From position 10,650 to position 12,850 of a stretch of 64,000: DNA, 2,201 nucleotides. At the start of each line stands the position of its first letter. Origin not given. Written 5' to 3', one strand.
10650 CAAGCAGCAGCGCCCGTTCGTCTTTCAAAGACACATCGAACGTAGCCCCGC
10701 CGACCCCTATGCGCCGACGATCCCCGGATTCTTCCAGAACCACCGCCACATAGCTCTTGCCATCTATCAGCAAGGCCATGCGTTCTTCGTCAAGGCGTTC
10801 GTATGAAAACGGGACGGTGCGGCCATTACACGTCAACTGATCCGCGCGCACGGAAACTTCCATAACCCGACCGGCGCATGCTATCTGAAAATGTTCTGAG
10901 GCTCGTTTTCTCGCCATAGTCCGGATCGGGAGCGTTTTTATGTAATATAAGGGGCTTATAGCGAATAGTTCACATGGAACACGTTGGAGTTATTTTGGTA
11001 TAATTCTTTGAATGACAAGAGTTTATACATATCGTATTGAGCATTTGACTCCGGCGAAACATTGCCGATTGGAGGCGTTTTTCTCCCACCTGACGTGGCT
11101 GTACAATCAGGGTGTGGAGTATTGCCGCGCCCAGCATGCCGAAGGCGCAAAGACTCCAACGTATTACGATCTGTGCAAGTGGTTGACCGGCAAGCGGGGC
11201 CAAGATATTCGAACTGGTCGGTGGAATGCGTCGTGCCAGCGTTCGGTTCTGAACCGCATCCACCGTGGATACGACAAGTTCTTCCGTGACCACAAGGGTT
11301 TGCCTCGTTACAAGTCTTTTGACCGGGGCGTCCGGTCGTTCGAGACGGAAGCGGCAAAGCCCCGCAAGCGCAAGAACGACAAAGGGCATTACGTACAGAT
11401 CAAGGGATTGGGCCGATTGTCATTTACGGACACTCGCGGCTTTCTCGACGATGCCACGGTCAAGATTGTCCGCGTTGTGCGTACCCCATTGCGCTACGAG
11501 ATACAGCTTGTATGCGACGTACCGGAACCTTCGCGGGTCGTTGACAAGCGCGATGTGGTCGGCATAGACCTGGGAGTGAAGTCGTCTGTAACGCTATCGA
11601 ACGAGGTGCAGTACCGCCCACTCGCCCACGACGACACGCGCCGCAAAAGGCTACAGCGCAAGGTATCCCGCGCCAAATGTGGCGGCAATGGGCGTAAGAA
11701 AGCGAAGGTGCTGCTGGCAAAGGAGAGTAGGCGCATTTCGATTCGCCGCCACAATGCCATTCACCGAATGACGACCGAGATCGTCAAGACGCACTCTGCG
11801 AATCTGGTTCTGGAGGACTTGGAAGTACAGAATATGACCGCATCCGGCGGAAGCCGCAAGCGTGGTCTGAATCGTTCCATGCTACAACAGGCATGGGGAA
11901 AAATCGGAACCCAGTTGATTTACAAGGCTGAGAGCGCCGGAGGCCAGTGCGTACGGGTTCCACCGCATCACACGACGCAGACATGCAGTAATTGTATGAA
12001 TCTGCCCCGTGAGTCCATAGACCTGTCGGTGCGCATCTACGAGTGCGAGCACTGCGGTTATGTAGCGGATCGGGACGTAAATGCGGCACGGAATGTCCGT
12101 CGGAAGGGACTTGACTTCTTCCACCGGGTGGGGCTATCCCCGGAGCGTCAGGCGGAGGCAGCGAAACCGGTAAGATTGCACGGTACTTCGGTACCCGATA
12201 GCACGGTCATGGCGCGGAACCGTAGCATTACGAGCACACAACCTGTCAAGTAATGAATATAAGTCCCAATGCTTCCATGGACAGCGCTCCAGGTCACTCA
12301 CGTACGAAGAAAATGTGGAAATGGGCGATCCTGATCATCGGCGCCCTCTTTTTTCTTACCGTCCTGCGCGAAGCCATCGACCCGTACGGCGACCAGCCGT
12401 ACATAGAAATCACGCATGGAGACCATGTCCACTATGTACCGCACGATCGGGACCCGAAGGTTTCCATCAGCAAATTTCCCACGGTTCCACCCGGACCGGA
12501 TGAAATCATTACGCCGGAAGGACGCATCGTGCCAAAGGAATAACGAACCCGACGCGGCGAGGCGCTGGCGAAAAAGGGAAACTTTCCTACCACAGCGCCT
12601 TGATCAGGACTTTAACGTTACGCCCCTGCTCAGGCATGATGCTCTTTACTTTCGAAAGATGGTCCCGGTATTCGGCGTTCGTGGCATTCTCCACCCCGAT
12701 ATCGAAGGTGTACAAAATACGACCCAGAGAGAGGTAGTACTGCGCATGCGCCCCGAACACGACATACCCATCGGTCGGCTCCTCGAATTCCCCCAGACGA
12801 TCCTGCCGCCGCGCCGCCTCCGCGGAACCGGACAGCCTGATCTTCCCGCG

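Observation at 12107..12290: Candidate omega-RNA scaffold in the tnpB 3' end, including a UUCG-capped hairpin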

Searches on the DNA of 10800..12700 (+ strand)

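Call 4: search_rna_families(source=window, start=10800, end=12700, threshold=evalue, max_evalue=10, show_alignments=3)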
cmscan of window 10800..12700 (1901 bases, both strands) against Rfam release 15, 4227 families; matches with E-value up to 10: 2.
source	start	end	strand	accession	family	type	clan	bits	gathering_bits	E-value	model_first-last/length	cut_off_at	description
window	12099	12132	+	RF01880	Xist_exon1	Gene; lncRNA;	-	12.4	50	2.9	52-85/85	no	X-chromosome inactivation gene exon 1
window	12620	12695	-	RF02175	SMAD5-AS1_3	Gene; lncRNA;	-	12.3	60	10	49-125/125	no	SMAD5 antisense RNA 1 conserved region 3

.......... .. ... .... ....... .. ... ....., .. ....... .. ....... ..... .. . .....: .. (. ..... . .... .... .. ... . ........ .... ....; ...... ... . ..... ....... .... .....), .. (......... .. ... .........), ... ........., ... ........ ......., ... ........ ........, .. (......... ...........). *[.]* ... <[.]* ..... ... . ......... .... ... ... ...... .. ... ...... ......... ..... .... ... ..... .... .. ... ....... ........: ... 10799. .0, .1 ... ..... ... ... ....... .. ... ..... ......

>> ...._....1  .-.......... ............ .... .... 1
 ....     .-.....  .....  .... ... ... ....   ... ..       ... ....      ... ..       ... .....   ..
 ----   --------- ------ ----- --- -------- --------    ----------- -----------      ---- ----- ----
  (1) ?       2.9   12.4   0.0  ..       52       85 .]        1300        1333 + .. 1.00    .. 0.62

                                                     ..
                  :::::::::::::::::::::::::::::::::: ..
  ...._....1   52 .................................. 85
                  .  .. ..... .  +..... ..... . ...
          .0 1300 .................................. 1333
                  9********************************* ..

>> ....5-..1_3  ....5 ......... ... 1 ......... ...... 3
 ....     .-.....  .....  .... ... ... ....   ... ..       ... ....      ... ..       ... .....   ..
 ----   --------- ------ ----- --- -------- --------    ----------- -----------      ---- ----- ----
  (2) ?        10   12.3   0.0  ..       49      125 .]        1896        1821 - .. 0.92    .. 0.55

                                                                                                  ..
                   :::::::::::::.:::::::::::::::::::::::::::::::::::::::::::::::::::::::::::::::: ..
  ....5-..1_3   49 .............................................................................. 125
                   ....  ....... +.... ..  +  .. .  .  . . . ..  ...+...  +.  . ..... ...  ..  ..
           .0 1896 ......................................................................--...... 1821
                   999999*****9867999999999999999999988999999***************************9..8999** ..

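Call 66: build_rna_model(alignment_id=A7, structure=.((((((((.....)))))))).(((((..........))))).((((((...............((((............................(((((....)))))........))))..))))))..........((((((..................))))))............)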
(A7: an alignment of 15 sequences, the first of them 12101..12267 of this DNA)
Model R1 built from alignment A7 (15 sequences, 183 columns); structure: as given.
model positions 155; base pairs 34; branch points 3; effective number of sequences 2.89; information 0.59 bits per position. Calibrated on 0.2 Mb of random sequence (short: E-values are rough).
structure used (alignment columns):
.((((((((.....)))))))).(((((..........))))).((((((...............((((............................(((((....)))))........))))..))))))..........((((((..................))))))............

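Call 67: search_with_rna_model(model_id=R1, source=window, max_evalue=10, show_alignments=1)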
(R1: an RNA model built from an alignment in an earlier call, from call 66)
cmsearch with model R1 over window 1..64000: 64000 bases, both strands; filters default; matches with E-value up to 10: 1.
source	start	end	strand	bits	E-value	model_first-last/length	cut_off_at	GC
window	12101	12267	+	157.3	4.4e-47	1-155/155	no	0.57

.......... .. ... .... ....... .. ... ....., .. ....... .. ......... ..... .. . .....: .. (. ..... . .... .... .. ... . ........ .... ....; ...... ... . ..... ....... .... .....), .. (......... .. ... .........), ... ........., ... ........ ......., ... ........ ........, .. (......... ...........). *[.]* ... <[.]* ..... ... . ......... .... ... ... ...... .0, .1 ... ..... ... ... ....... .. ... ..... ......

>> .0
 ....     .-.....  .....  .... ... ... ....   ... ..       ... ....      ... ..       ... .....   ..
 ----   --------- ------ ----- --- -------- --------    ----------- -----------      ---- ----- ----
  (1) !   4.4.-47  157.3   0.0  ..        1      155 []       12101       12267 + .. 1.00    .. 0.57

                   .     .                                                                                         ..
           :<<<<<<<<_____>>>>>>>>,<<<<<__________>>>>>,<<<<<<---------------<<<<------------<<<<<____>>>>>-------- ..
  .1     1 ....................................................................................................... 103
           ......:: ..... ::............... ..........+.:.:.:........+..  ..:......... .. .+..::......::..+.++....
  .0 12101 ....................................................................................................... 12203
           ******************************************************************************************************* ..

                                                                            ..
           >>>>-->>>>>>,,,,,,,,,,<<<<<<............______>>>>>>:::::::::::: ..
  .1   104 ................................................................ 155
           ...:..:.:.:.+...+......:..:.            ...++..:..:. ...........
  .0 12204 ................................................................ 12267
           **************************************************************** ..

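Call 68: search_with_rna_model(model_id=R1, sources=[L007, L008, L009, L010, L011, L012, L013, L014, L015, L016, L017, L018, L019, L020, L021, L022, L023, L024, L025, L026, L027, L028, L029, L030, L031, L032, L033, L034, L035, L036, L037, L038, L039, L040, L041, L042, L043, L044, L045, L046, L047, L048, L049, L050, L051, L052, L053, L054, L055, L056, L057, L058, L059, L060, L061, L062, L063, L064, L065, L066, L067, L068, L069, L070, L071, L072, L073, L074, L075, L076, L077, L078, L079, L080, L081, L082, L083, L084, L085, L086, L093, L094, L095, L097, L098, L100, L101, L102, L103, L104, L099, L105, L106, L096, L005, L003, L001, L004], max_evalue=1)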
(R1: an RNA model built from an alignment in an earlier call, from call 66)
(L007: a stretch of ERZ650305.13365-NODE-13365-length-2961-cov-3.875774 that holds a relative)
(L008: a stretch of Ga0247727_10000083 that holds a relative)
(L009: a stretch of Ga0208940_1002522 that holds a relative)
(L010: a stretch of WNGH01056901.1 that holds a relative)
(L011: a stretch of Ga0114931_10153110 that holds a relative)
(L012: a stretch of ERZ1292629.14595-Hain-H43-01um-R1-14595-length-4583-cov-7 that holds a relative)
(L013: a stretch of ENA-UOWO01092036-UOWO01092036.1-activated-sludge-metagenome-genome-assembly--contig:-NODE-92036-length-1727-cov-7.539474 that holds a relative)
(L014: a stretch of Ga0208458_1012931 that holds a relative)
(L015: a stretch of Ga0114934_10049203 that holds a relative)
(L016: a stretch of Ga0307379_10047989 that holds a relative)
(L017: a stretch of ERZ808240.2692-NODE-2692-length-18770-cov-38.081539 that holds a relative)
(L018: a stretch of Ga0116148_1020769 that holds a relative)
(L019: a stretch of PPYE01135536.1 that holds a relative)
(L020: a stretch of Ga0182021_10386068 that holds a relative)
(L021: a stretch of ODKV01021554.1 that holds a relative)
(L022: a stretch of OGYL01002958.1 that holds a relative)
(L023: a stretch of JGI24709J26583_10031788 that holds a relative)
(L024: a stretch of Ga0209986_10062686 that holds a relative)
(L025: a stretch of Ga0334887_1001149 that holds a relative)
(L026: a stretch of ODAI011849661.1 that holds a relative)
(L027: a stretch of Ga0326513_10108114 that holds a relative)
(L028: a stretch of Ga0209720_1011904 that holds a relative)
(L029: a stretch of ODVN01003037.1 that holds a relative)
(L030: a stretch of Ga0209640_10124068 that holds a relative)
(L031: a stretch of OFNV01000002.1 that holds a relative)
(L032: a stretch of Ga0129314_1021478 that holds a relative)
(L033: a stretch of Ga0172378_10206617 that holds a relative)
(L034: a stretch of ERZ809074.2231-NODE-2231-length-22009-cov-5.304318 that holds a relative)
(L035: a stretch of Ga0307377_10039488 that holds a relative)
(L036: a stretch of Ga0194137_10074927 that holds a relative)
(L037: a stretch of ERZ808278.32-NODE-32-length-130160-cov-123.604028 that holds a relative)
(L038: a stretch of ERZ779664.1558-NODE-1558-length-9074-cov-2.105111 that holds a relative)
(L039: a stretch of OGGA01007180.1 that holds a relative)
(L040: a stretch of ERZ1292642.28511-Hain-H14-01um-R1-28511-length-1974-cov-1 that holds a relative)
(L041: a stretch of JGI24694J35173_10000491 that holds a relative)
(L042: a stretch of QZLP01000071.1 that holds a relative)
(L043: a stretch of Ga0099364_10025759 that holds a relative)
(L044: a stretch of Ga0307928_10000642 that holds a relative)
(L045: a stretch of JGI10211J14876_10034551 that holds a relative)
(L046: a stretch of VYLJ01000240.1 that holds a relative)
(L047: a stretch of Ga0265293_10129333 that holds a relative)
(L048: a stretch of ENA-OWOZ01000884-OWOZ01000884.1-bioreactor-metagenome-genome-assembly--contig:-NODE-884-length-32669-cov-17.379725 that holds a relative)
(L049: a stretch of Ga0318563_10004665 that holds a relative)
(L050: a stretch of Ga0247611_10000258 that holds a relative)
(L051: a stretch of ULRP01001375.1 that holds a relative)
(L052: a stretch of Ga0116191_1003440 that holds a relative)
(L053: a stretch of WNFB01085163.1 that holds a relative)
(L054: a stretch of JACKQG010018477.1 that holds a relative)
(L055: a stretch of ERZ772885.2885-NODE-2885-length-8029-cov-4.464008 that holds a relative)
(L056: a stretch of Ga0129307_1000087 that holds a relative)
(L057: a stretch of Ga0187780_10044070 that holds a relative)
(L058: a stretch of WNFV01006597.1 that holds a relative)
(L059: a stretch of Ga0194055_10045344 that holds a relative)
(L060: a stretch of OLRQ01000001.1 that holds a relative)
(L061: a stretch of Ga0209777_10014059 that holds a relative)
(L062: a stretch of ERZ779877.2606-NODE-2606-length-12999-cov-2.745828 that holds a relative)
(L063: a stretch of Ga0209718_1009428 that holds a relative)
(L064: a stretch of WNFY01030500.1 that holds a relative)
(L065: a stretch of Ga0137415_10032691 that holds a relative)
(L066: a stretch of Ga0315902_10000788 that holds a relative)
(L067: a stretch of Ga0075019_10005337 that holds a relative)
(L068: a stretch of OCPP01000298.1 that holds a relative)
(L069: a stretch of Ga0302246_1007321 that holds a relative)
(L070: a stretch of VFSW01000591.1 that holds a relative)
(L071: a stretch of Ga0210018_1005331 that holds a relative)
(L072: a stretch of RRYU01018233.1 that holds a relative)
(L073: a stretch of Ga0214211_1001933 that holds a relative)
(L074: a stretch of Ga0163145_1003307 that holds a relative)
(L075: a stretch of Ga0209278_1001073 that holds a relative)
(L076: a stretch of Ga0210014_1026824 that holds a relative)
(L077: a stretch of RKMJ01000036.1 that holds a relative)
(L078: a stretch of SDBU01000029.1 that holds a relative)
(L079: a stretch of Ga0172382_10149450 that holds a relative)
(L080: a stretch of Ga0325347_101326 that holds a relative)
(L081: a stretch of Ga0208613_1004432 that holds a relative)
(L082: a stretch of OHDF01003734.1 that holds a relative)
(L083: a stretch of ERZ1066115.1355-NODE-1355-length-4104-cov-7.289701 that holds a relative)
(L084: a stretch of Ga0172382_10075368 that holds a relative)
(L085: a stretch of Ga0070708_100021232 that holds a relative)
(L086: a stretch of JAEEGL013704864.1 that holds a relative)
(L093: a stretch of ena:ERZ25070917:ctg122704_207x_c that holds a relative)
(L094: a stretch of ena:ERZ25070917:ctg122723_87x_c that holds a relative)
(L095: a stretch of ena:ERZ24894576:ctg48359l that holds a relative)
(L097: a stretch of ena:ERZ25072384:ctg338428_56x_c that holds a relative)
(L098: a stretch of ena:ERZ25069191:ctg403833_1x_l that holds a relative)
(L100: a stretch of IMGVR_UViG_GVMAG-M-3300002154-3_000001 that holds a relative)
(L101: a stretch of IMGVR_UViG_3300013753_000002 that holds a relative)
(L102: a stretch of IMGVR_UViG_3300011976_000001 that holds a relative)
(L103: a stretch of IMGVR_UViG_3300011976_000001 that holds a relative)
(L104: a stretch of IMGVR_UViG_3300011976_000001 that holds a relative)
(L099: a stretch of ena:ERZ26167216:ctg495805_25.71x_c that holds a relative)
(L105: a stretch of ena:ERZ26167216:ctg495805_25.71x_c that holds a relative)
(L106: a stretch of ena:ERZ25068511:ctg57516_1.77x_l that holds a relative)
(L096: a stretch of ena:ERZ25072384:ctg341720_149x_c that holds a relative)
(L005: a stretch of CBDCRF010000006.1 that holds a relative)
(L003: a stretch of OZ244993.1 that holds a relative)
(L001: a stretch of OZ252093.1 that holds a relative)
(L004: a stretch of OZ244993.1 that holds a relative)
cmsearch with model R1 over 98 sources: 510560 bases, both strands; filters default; matches with E-value up to 1: 13.
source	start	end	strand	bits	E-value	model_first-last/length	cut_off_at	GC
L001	4090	4256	+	164.5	2.1e-48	1-155/155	no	0.57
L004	4089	4255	+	164.3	2.5e-48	1-155/155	no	0.57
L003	4087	4235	+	144.8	2.5e-42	1-155/155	no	0.54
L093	11084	11245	+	136.5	8.6e-40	1-155/155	no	0.56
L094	2504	2665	+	136.5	8.6e-40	1-155/155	no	0.56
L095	11087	11238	+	120.1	9.5e-35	1-155/155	no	0.51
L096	4081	4226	+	114.7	4.4e-33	1-155/155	no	0.58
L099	4093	4253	+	111.9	3.2e-32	1-155/155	no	0.65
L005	4078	4211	+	106.6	1.4e-30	1-155/155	no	0.63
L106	5084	5250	+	102.5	2.5e-29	1-155/155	no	0.59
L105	4979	5148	+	90.2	1.5e-25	1-155/155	no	0.62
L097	11081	11217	+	88.8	4.1e-25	1-155/155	no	0.62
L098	4093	4257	+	45.6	8.3e-12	1-155/155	no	0.69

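Call 69: search_with_rna_model(model_id=R1, sources=[window, L001, L004, L006, L092, L088, L003, L094, L095, L099, L105, L106, L096, L005, L097, L098], max_evalue=0.001, make_alignment=true)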
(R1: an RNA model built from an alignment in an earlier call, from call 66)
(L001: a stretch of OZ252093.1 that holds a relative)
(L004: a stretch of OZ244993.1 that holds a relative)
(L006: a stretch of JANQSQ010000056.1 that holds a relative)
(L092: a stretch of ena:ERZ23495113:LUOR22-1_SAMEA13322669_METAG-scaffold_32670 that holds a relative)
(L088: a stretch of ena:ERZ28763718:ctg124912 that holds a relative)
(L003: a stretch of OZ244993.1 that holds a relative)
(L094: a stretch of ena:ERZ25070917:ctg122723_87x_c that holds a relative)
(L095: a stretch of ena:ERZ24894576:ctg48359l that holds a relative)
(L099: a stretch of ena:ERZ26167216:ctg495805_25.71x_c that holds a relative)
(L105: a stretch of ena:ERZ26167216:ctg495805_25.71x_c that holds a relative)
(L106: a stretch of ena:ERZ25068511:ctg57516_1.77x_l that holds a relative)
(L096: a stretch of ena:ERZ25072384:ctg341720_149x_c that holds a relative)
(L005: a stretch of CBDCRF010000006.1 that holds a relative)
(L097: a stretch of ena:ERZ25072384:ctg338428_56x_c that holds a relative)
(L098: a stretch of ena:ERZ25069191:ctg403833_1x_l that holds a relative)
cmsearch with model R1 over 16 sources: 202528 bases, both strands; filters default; matches with E-value up to 0.001: 16.
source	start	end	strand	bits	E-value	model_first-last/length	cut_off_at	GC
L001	4090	4256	+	164.5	8.5e-49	1-155/155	no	0.57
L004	4089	4255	+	164.3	9.8e-49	1-155/155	no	0.57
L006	224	390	+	159.1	3.9e-47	1-155/155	no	0.59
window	12101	12267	+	157.3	1.4e-46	1-155/155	no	0.57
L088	4090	4241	+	147.2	1.8e-43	1-155/155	no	0.59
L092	1301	1455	+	144.9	9.1e-43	1-155/155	no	0.59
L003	4087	4235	+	144.8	9.9e-43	1-155/155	no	0.54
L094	2504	2665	+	136.5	3.4e-40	1-155/155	no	0.56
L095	11087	11238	+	120.1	3.8e-35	1-155/155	no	0.51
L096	4081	4226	+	114.7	1.8e-33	1-155/155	no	0.58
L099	4093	4253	+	111.9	1.3e-32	1-155/155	no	0.65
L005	4078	4211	+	106.6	5.5e-31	1-155/155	no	0.63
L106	5084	5250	+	102.5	1e-29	1-155/155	no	0.59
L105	4979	5148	+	90.2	6e-26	1-155/155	no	0.62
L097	11081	11217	+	88.8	1.6e-25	1-155/155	no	0.62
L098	4093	4257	+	45.6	3.3e-12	1-155/155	no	0.69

Alignment A8: 16 matches aligned to the model, 192 columns, each read 5' to 3' on its own strand. Consensus structure (alignment columns), stored with it:
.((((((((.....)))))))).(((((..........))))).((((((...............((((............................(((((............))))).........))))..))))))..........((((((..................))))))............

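Call 78: search_with_rna_model(model_id=R1, source=L107, max_evalue=1, show_alignments=1)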
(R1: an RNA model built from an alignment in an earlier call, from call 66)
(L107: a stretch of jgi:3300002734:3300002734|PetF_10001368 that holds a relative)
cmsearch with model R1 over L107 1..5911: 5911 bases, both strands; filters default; matches with E-value up to 1: 1.
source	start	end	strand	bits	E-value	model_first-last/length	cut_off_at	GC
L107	5079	5229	+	58.6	9.5e-18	2-143/155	no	0.68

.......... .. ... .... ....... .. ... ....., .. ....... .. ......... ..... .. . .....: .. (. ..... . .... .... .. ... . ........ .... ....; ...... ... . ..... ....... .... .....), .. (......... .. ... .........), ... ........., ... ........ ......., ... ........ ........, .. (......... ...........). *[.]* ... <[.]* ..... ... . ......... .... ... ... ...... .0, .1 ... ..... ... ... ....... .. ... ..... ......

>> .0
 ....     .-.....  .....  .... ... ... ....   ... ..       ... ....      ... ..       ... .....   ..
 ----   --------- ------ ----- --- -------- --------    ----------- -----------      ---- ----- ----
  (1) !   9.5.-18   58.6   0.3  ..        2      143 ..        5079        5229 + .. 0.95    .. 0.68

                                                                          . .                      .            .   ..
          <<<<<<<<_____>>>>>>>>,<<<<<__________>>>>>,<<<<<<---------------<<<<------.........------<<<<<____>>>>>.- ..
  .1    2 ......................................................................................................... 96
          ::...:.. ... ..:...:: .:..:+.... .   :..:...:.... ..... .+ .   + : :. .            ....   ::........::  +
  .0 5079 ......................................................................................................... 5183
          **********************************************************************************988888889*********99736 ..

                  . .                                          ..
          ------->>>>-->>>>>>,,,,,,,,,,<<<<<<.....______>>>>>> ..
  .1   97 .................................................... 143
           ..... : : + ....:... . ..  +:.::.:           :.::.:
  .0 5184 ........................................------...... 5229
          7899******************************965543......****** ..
